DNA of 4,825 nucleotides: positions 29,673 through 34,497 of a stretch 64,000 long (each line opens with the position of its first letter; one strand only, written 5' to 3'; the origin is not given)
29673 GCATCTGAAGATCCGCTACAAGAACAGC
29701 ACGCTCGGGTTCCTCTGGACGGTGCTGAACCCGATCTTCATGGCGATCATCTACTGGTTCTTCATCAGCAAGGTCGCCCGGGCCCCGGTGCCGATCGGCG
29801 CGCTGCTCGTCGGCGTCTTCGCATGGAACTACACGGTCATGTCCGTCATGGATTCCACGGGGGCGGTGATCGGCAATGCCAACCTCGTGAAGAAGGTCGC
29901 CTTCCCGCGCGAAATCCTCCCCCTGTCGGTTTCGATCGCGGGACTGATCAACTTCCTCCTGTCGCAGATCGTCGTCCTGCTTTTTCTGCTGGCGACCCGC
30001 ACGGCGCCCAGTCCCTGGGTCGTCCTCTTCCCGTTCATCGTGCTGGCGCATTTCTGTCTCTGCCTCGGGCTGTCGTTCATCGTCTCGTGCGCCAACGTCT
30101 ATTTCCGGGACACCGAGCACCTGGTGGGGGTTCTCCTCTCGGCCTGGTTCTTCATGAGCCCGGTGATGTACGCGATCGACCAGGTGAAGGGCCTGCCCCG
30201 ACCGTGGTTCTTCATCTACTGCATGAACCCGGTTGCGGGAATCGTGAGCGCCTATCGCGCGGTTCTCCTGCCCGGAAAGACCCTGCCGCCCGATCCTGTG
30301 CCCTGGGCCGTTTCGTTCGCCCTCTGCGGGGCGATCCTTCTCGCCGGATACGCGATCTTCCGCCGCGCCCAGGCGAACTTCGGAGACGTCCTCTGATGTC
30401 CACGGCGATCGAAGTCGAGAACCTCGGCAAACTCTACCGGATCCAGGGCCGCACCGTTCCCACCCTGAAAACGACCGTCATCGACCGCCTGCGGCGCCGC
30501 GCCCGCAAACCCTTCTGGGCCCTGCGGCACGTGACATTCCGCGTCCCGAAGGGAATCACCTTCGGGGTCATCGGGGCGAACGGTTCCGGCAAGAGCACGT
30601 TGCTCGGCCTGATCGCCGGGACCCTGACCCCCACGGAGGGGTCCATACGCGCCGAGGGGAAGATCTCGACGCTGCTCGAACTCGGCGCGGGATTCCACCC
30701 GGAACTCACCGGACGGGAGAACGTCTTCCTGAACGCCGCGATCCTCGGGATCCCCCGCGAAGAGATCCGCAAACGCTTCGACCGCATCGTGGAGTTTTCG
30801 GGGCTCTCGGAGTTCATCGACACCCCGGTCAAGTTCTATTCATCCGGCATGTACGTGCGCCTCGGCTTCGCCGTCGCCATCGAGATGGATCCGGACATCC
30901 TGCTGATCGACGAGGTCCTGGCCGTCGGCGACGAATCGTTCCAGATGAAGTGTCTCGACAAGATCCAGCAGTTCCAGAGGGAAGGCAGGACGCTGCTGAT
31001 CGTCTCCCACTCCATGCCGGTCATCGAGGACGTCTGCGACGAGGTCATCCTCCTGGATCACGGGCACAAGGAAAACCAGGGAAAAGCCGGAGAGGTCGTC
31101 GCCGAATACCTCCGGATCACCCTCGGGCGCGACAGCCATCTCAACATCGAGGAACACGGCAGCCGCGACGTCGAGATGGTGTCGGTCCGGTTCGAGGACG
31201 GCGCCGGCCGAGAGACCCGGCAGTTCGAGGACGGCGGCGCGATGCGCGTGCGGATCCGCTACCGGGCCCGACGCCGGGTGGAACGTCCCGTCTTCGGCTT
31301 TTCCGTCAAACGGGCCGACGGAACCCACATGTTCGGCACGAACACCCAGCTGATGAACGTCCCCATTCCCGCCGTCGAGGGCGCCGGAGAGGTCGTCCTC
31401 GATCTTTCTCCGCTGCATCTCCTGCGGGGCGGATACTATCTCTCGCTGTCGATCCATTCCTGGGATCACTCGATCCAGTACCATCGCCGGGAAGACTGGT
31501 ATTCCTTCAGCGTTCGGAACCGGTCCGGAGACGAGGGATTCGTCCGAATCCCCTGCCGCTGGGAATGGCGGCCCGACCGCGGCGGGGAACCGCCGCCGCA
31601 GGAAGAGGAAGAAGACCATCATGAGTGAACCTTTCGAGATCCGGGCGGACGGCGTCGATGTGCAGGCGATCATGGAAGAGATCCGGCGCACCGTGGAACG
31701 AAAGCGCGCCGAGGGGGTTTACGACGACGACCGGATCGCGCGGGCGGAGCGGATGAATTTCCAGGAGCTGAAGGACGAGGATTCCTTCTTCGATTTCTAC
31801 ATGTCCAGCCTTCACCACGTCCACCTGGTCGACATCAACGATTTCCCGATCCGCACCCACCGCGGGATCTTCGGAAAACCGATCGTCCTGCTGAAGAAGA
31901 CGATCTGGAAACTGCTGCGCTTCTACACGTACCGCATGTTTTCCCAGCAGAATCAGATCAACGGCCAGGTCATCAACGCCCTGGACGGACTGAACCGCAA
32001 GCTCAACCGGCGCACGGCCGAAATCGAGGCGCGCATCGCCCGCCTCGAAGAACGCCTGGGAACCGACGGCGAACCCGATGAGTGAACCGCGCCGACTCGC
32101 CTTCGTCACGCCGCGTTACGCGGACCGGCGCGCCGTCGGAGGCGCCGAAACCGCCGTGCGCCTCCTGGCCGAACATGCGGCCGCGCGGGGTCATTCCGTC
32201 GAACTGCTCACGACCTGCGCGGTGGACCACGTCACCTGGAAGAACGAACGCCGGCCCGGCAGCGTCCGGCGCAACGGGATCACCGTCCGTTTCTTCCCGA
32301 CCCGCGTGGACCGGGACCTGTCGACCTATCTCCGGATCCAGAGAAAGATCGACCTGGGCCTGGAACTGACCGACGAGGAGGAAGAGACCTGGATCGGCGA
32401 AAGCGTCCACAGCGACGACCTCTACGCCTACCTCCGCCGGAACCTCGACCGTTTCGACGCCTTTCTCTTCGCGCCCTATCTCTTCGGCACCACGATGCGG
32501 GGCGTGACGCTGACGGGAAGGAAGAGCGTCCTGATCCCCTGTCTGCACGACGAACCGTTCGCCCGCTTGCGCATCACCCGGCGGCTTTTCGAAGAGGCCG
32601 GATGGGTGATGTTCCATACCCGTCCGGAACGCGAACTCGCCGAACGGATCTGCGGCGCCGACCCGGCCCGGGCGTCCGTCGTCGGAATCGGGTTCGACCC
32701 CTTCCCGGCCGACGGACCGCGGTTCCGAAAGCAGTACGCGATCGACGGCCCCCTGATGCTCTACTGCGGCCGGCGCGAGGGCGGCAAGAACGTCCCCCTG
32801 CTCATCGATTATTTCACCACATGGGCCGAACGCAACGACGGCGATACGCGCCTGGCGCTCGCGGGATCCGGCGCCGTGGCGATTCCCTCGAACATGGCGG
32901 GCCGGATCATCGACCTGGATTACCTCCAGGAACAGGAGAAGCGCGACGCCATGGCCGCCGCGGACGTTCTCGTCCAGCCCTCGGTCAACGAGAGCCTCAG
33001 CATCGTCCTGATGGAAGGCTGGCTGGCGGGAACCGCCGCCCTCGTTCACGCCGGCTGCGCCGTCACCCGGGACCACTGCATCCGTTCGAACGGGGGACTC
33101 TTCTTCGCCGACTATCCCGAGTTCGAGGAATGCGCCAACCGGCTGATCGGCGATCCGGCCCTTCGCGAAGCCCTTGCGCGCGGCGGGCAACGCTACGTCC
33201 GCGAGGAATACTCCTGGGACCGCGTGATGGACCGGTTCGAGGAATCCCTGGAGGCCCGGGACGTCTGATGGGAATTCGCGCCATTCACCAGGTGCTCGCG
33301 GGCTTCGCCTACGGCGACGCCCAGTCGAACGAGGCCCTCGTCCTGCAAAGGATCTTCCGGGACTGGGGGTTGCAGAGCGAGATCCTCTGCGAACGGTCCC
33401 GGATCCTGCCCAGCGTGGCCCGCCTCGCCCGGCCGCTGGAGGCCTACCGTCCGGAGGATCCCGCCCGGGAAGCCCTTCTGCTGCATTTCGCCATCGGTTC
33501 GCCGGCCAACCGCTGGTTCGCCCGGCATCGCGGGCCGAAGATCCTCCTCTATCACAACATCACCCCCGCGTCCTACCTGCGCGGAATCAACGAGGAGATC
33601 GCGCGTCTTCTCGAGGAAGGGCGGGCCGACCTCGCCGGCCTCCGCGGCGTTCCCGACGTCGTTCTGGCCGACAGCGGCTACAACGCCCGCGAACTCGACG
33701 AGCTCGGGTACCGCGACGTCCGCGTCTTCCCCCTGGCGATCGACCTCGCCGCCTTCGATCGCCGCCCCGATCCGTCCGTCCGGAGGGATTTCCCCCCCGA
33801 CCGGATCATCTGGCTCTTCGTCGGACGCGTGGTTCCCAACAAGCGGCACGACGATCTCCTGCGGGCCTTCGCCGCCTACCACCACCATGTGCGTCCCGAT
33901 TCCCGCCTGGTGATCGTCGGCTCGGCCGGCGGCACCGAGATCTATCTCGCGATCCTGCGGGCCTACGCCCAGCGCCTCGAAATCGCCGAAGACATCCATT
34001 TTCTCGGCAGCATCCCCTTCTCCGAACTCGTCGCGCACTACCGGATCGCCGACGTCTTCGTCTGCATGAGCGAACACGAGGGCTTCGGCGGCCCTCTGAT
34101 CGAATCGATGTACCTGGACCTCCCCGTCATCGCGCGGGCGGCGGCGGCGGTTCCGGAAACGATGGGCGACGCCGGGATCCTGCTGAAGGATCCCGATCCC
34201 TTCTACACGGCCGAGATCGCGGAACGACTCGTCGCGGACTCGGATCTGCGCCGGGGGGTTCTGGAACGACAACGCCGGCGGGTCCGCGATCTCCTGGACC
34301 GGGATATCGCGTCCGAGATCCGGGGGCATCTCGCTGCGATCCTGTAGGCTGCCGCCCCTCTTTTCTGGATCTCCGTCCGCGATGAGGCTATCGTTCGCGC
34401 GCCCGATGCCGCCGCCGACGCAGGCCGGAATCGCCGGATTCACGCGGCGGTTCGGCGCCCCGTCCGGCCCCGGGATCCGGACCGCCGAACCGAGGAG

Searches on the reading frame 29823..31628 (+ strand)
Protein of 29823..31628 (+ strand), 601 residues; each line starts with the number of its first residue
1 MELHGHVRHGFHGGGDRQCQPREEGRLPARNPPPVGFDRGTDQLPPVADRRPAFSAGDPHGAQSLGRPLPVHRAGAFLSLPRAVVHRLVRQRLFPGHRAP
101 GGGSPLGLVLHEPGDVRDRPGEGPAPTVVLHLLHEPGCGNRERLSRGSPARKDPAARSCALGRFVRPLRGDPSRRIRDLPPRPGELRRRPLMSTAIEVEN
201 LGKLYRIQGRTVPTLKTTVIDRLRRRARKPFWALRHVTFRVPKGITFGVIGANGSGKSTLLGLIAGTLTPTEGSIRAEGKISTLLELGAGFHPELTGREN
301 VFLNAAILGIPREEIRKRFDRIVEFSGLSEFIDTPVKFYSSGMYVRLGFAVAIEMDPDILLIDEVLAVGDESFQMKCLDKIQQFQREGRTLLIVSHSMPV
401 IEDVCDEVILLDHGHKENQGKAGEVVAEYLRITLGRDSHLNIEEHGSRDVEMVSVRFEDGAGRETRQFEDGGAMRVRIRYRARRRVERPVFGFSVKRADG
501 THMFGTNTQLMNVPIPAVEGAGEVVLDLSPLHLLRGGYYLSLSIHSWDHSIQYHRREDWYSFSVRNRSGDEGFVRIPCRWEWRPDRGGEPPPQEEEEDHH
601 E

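Call 8: search_protein_families(library=pfam, proteins=[window:29823-31628:+], max_evalue=0.01)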
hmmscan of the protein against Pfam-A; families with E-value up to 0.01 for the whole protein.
window:29823-31628:+ (601 aa): 3 families
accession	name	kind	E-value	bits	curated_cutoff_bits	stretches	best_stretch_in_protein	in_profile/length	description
PF14524.12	Wzt_C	-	5.2e-29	101.5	30.4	1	443-575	3-142/143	Wzt C-terminal domain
PF00005.33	ABC_tran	-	2.8e-19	70.5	25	1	234-365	1-135/137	ABC transporter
PF13555.12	AAA_29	-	0.0011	19.1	27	1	241-272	19-50/61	P-loop containing region of AAA domain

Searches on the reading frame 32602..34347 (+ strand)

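Call 8: search_protein_families(library=pfam, proteins=[window:32602-34347:+], max_evalue=0.01)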
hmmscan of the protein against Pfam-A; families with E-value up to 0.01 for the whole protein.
window:32602-34347:+ (581 aa): 3 families
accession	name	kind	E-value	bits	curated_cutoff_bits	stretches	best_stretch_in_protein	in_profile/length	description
PF00534.26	Glycos_transf_1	-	2.1e-26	92.9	26.4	1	397-555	11-167/172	Glycosyl transferases group 1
PF13692.12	Glyco_trans_1_4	-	3.6e-23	82.8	27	1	403-544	3-140/142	Glycosyl transferases group 1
PF20706.3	GT4-conflict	-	5.9e-05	22.7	26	1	395-547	189-336/385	Family 4 Glycosyltransferase in conflict systems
